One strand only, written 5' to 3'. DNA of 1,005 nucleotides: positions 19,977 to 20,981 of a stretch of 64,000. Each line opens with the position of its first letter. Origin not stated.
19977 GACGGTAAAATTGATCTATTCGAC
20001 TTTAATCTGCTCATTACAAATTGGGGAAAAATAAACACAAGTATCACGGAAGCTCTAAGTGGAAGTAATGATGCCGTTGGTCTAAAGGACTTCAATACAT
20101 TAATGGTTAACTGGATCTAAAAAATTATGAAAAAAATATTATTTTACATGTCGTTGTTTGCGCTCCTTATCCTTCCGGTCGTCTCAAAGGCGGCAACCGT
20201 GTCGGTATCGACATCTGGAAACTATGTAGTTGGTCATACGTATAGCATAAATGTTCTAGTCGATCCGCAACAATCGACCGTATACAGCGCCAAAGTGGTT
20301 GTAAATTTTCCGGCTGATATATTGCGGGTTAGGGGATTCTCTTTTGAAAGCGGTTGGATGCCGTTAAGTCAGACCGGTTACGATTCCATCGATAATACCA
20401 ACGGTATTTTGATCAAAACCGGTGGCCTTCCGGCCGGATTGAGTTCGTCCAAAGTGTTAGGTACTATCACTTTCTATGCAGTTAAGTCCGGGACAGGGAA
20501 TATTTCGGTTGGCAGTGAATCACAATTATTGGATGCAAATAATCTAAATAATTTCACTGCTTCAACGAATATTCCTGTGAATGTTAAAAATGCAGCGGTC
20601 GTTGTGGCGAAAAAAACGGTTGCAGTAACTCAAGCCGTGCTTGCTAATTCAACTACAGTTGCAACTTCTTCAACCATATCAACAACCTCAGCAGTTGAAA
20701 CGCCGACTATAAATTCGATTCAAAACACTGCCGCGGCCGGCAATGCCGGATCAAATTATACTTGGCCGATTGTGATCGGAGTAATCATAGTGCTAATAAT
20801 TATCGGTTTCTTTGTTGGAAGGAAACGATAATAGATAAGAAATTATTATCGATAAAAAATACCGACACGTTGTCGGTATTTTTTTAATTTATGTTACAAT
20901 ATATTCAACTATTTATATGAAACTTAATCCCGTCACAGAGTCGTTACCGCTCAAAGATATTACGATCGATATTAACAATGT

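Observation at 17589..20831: Dockerin-bearing NodB deacetylase followed by a membrane-anchored cohesin-like protein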

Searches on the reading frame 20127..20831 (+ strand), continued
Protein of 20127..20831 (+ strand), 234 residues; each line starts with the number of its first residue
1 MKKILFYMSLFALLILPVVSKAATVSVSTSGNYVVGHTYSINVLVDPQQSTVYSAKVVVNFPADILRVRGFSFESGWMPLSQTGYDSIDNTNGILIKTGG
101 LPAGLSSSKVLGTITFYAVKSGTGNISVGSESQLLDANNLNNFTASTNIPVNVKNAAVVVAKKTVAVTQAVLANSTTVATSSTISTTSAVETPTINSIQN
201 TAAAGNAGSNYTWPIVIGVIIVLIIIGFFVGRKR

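Call 85: find_related_loci(query=A1, collection=metagenome_contigs, flank=2500)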
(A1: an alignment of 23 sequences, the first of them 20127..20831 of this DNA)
Query A1 (234 aa) in metagenome_contigs; peptide patterns used: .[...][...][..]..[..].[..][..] (x = any residue, [..] = any of these).
248 stretches matched a pattern; 233 encode a relative of the query (tblastn E <= 1e-3); the best 80 are kept; 80 distinct loci.
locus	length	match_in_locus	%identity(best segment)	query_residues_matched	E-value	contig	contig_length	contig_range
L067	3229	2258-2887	51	1-205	2e-63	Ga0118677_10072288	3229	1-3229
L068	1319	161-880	36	1-230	3e-48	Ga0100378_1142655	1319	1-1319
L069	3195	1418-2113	41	1-233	4e-46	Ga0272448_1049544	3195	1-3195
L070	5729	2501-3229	37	2-230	2e-45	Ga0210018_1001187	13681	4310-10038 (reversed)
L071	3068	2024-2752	37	2-230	2e-45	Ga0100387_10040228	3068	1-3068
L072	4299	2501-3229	37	2-230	9e-45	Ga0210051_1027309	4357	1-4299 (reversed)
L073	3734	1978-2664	37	14-230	1e-44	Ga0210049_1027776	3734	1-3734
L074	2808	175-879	39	1-234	3e-43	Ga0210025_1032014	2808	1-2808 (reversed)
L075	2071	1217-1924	41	2-234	7e-42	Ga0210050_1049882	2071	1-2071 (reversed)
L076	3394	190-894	39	1-234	3e-41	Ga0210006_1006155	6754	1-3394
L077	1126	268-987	42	2-234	9e-43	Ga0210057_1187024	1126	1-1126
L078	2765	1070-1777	37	1-233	1e-39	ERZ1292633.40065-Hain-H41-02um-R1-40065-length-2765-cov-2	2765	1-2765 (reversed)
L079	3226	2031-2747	38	1-234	1e-39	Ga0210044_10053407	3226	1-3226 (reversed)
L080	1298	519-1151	40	22-234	1e-40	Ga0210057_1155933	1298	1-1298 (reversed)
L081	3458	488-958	48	1-153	1e-38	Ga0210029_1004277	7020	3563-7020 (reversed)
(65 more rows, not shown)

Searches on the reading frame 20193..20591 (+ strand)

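Call 15: search_protein_families(library=pfam, proteins=[window:20193-20591:+], max_evalue=10)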
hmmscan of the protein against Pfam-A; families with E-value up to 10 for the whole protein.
seq(133 aa): 1 family
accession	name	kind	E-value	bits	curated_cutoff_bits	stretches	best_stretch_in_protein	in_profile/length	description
PF23462.1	LysM3_NFP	-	0.1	13.6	28.1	1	108-129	23-44/48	NFP LysM3 domain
